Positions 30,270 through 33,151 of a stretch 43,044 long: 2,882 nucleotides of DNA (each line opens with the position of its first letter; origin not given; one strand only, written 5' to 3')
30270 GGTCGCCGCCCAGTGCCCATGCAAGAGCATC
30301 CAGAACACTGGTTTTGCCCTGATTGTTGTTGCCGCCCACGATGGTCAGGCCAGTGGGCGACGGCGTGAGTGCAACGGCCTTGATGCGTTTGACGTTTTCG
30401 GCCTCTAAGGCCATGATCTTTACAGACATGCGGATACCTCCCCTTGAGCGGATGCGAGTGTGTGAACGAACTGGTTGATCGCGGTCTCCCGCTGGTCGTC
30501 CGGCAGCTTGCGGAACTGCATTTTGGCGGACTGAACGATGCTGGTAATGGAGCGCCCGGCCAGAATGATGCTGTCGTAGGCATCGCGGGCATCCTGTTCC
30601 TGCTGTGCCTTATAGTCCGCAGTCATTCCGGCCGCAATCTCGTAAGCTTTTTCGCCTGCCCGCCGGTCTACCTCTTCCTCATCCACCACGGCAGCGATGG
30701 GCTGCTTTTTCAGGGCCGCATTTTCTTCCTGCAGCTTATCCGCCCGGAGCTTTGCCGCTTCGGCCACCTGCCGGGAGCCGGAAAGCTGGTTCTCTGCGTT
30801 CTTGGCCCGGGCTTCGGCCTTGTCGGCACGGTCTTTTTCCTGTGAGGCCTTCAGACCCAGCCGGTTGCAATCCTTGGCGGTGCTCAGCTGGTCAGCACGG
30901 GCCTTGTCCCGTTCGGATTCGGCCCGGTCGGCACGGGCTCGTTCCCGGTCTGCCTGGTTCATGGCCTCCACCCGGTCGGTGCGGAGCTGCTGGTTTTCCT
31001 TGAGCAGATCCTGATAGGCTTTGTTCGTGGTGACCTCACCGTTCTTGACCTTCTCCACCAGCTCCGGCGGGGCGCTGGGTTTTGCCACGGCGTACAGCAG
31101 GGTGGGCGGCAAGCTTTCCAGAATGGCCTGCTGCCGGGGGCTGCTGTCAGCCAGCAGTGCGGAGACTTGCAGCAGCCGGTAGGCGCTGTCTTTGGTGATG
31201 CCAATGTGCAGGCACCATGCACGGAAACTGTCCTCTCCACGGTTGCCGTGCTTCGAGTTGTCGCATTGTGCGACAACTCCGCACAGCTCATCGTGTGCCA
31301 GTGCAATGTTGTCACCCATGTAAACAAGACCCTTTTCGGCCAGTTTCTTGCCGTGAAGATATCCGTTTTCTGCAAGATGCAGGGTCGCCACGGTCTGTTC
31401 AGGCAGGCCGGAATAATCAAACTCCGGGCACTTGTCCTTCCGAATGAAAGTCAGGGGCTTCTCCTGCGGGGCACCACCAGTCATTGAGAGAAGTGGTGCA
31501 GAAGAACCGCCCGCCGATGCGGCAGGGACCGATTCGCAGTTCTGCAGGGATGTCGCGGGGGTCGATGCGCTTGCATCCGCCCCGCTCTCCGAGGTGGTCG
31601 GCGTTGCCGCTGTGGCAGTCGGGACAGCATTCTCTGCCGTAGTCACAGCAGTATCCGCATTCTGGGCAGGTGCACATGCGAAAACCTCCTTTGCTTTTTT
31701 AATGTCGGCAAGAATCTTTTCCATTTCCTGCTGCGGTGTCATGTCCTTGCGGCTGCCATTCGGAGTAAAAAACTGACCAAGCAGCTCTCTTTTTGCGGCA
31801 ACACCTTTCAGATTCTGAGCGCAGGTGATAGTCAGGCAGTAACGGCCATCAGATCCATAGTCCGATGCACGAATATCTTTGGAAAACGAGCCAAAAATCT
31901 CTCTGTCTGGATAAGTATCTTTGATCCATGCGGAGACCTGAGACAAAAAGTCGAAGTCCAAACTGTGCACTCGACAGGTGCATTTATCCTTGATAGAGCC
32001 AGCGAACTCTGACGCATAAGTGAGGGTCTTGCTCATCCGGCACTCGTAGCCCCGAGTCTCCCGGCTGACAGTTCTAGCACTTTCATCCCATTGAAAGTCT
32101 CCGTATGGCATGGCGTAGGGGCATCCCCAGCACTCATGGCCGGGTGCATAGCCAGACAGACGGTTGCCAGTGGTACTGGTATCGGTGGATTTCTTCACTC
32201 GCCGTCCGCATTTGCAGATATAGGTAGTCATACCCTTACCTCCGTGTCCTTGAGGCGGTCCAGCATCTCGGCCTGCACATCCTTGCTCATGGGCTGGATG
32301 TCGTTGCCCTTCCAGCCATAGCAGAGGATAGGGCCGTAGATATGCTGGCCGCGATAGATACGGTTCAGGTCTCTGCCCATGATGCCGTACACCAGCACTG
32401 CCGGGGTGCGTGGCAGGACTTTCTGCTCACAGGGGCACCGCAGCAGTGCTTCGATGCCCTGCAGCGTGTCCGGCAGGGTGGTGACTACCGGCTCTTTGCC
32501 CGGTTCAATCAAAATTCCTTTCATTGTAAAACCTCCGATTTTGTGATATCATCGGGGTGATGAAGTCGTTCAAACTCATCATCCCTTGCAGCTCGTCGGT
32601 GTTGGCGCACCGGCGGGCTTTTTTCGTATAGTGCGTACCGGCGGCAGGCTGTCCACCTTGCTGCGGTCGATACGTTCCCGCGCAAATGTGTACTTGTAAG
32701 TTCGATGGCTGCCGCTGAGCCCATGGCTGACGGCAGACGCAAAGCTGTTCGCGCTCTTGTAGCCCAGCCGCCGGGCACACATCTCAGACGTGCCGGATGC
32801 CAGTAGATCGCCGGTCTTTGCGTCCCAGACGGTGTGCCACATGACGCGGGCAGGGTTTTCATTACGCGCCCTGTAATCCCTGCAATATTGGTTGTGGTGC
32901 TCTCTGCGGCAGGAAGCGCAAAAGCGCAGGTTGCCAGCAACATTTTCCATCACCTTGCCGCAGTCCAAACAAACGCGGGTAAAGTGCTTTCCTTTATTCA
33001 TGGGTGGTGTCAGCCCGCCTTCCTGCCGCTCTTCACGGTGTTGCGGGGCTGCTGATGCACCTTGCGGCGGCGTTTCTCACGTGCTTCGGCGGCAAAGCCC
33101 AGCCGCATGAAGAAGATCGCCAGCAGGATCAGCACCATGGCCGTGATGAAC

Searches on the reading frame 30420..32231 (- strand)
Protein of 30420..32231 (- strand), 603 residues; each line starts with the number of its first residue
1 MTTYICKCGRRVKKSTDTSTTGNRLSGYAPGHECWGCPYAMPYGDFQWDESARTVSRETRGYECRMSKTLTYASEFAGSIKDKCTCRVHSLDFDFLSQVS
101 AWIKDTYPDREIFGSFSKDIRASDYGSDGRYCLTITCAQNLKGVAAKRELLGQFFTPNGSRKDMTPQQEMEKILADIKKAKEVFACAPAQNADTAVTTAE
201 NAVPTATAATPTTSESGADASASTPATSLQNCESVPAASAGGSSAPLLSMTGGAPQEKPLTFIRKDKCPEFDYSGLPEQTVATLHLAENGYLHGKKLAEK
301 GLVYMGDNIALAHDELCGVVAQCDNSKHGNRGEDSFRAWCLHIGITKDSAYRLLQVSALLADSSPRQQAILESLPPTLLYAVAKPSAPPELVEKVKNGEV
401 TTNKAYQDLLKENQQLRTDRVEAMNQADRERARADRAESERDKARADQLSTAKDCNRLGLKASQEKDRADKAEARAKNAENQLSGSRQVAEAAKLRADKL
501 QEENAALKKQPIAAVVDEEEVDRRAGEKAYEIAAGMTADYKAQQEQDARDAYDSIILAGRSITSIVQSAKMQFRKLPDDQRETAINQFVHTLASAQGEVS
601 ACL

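Call 10: search_protein_families(library=phrogs, proteins=[window:30420-32231:-], max_evalue=0.1)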
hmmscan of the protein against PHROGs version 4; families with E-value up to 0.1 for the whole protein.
window:30420-32231:- (603 aa): 1 family
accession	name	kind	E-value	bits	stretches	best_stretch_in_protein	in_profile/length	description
phrog_1733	-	unknown function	1.6e-17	64.8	1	335-513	53-240/305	-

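Call 46: search_protein_families(library=pfam, proteins=[window:30420-32231:-], max_evalue=1)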
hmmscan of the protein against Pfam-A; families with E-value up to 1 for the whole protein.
window:30420-32231:- (603 aa): 0 families

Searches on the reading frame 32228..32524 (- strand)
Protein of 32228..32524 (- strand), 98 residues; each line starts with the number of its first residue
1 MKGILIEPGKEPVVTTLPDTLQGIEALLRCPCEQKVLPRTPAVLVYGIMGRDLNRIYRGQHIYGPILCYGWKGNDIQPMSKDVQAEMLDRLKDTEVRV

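Call 10: search_protein_families(library=phrogs, proteins=[window:32228-32524:-], max_evalue=0.1)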
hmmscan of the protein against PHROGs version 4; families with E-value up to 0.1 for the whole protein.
window:32228-32524:- (98 aa): 0 families

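Call 46: search_protein_families(library=pfam, proteins=[window:32228-32524:-], max_evalue=1)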
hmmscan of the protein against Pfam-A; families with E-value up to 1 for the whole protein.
window:32228-32524:- (98 aa): 1 family
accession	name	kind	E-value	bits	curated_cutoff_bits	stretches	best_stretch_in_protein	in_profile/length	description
PF12957.13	DUF3846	-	4.6e-08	33.6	27.5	1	1-91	1-102/103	Domain of unknown function (DUF3846)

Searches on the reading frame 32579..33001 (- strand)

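Call 10: search_protein_families(library=phrogs, proteins=[window:32579-33001:-], max_evalue=0.1)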
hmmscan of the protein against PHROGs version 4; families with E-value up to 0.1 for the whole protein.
window:32579-33001:- (140 aa): 1 family
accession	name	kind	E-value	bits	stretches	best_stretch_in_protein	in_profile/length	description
phrog_32813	-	unknown function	0.054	14.5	0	51-63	11-23/29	-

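Call 46: search_protein_families(library=pfam, proteins=[window:32579-33001:-], max_evalue=1)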
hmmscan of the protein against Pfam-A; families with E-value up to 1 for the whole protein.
window:32579-33001:- (140 aa): 3 families
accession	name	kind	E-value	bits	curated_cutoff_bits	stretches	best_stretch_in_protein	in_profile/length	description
PF18256.6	HscB_4_cys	-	0.024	14.9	26.2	1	11-32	3-24/27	Co-chaperone HscB tetracysteine metal binding motif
PF06221.18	zf-C2HC5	-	0.028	14.9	25.8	1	8-34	17-43/54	Putative zinc finger motif, C2HC5-type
PF18912.6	DZR_2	-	0.03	14.6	27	1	7-40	6-39/56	Double zinc ribbon domain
